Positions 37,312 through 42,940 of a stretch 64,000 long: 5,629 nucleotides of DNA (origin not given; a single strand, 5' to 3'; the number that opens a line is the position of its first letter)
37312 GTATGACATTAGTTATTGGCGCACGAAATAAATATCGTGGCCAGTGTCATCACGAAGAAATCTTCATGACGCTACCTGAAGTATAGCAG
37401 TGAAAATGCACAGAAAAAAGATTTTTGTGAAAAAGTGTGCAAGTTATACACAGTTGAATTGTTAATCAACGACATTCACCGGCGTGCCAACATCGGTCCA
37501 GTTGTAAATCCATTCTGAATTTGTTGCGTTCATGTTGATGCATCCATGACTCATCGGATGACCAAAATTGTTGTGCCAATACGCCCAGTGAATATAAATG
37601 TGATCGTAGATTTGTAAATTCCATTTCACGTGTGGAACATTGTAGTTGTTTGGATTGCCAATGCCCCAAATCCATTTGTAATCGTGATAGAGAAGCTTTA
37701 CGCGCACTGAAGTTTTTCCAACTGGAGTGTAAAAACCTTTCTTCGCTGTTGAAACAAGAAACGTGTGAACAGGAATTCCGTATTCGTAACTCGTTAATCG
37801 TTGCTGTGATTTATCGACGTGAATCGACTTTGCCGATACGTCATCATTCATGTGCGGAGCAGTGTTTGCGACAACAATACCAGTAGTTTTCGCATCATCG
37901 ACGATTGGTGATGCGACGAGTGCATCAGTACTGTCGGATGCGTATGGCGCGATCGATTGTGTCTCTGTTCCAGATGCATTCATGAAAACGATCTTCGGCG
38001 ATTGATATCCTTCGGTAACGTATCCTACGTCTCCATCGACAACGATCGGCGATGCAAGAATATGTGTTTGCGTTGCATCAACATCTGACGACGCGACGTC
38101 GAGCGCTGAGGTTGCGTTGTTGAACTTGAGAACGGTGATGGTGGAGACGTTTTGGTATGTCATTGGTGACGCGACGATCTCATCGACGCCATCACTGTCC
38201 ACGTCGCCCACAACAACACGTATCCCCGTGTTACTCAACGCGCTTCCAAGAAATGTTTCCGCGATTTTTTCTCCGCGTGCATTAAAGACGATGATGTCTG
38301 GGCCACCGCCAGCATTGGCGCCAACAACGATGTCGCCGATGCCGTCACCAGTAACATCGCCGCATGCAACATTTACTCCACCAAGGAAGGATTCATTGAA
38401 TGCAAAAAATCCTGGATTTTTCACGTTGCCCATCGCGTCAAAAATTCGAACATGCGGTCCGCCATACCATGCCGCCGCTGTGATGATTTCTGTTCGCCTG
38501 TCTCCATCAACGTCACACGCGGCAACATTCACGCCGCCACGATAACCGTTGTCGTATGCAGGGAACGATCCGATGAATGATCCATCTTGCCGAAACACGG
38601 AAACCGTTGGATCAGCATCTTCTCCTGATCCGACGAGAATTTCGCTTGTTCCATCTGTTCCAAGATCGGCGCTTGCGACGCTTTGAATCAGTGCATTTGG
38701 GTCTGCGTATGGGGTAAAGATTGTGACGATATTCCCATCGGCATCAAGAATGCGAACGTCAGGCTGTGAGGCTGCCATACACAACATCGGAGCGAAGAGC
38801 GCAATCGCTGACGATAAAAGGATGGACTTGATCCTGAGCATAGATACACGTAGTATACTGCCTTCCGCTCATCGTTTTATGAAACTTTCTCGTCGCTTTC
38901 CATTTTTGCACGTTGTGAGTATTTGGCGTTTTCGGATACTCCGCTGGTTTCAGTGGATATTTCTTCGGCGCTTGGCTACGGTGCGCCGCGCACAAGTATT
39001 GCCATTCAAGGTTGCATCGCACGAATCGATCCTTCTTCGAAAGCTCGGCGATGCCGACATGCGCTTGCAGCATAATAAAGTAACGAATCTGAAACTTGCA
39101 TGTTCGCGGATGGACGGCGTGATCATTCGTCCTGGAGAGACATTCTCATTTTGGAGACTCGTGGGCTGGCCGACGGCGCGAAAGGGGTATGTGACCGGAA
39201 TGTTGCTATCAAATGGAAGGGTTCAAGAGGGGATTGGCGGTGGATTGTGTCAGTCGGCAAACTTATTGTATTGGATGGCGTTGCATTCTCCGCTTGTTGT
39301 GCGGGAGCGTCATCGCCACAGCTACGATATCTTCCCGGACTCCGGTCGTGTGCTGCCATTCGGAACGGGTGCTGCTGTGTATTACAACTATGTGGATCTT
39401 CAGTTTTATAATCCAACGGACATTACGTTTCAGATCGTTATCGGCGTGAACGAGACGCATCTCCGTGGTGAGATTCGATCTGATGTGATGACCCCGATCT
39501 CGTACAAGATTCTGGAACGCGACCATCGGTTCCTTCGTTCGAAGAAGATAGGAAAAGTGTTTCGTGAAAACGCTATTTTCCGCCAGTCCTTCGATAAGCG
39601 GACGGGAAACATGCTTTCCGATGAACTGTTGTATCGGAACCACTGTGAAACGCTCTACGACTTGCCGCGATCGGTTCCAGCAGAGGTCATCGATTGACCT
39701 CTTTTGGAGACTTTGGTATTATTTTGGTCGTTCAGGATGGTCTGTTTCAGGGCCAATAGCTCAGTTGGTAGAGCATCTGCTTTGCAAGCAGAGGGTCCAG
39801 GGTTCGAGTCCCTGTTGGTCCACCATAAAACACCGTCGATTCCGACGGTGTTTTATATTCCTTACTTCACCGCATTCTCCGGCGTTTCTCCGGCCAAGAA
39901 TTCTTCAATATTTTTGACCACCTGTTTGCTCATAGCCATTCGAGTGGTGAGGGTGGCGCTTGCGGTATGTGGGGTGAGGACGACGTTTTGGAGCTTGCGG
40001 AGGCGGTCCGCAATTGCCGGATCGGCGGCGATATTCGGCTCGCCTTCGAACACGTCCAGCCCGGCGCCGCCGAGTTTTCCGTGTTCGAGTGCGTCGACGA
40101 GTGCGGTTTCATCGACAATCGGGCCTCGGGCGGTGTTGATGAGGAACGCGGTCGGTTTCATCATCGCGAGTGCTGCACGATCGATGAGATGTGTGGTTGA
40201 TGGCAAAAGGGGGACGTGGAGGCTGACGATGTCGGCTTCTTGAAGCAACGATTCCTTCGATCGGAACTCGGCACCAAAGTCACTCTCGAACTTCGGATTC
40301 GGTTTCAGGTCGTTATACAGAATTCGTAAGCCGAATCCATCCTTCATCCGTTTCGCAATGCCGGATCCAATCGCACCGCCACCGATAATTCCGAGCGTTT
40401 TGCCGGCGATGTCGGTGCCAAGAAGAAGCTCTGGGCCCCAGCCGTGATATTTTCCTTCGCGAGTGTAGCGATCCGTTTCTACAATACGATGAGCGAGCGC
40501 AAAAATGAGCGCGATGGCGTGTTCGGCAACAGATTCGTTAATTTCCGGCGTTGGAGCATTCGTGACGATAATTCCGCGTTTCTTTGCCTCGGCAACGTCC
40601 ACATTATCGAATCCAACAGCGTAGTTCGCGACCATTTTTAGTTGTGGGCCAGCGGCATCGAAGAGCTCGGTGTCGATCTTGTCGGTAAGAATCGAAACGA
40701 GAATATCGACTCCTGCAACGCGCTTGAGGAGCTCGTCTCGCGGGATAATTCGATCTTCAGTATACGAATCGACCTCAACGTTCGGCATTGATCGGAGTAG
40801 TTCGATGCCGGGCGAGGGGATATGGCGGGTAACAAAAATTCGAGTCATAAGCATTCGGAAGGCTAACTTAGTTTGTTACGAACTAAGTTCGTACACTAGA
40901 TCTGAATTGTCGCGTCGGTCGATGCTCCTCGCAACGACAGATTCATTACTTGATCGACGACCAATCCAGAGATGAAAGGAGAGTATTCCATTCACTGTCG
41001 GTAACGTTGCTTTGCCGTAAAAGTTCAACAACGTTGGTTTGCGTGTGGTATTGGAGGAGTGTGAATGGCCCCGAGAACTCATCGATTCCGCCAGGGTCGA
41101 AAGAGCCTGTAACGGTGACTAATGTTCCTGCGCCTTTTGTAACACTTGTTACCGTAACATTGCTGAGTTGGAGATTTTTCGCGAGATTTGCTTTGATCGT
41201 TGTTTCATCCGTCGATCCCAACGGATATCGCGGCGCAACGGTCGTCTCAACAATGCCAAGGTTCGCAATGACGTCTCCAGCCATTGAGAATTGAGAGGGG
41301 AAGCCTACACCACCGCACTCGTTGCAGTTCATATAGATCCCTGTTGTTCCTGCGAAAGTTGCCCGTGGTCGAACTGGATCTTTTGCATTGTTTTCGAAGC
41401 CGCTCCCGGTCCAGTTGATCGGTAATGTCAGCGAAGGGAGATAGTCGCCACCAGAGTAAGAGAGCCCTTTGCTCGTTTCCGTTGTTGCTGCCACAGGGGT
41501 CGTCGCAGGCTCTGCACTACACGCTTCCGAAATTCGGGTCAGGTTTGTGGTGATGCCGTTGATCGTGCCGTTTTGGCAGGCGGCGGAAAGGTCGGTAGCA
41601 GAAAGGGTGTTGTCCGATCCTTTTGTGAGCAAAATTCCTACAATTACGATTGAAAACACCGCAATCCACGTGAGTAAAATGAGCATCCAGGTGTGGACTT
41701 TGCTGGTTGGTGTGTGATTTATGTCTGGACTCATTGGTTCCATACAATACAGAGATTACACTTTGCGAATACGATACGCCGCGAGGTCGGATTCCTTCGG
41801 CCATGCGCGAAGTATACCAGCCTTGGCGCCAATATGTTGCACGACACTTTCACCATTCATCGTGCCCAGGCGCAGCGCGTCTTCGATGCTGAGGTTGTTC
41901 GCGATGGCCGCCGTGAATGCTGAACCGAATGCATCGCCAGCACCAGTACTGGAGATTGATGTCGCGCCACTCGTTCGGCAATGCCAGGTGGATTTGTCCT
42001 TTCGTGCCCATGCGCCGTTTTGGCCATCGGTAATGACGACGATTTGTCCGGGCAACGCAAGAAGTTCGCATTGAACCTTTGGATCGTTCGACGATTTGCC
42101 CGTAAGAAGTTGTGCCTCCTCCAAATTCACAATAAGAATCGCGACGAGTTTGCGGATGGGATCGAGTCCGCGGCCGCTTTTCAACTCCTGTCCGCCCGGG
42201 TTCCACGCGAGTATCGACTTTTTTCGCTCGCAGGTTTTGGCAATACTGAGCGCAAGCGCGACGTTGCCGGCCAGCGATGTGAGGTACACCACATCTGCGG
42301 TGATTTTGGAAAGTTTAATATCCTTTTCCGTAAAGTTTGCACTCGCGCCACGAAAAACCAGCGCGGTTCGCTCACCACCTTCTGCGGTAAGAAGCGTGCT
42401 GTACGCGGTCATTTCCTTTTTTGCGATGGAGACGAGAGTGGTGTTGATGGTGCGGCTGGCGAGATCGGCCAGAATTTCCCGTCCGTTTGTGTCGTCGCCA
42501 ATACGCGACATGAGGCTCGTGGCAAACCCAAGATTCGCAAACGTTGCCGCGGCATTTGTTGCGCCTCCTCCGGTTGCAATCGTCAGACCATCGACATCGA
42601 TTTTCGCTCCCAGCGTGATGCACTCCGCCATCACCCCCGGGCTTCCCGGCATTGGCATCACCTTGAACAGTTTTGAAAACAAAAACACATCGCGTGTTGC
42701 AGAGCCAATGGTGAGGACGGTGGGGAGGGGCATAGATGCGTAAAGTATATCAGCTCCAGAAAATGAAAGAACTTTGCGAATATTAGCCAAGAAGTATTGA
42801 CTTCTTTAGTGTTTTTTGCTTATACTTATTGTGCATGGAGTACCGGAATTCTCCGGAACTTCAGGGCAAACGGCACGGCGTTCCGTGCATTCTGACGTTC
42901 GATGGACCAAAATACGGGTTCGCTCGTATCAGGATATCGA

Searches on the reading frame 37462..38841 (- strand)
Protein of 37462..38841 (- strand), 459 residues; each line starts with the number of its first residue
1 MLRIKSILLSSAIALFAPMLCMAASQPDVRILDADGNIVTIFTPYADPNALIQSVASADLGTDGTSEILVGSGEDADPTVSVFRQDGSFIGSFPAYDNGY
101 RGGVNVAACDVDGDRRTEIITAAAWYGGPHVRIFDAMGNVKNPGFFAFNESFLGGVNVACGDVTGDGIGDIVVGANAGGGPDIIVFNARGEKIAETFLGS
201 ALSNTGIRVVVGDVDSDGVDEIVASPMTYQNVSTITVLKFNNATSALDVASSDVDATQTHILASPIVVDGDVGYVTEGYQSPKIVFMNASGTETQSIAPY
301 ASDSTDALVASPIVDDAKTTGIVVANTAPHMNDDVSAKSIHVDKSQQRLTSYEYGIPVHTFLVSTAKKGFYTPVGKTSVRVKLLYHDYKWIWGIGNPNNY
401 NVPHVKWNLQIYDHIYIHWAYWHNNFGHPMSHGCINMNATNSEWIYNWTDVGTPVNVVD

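Call 9: search_protein_families(library=pfam, proteins=[window:37462-38841:-], max_evalue=0.01)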
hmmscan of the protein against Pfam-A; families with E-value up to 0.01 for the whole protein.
window:37462-38841:- (459 aa): 3 families
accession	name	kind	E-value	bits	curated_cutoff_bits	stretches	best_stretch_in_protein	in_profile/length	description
PF03734.19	YkuD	-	2e-19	71.1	23.4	1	338-457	2-146/146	L,D-transpeptidase catalytic domain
PF01839.29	FG-GAP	-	3.2e-11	43.3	22.1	1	103-127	2-26/37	FG-GAP repeat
PF13517.12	FG-GAP_3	-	8.4e-10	39.5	26.9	2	162-223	1-60/61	FG-GAP-like repeat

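Call 41: find_encoding_contigs(protein=window:37462-38841:-, flank=10000, max_places=1)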
Protein window:37462-38841:- (459 aa): no gene with exactly this product is on record in the collection.

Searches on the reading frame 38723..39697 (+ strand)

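Call 74: search_protein_families(library=pfam, proteins=[window:38723-39697:+], max_evalue=0.001)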
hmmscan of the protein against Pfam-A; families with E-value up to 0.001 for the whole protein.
window:38723-39697:+ (324 aa): 1 family
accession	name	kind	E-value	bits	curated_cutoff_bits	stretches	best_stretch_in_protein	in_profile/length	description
PF04294.18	VanW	-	6.3e-41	139.4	27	1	118-251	1-129/130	VanW like protein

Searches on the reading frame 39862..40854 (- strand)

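Call 74: search_protein_families(library=pfam, proteins=[window:39862-40854:-], max_evalue=0.001)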
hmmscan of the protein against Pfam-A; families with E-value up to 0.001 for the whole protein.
window:39862-40854:- (330 aa): 2 families
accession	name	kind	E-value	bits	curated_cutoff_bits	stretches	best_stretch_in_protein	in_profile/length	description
PF02826.25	2-Hacid_dh_C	-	1.2e-56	191.4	25.1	1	114-298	1-178/178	D-isomer specific 2-hydroxyacid dehydrogenase, NAD binding domain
PF00389.36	2-Hacid_dh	-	5.2e-31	107.5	24.6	1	6-330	1-134/134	D-isomer specific 2-hydroxyacid dehydrogenase, catalytic domain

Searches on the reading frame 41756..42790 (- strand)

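Call 74: search_protein_families(library=pfam, proteins=[window:41756-42790:-], max_evalue=0.001)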
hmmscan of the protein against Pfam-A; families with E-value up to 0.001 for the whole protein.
window:41756-42790:- (344 aa): 2 families
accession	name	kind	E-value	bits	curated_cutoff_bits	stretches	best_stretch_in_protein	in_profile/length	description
PF00294.29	PfkB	-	2.4e-38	132.6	25.8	1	65-324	27-297/302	pfkB family carbohydrate kinase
PF08543.17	Phos_pyr_kin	-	3.3e-05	23.8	27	1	214-308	118-223/246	Phosphomethylpyrimidine kinase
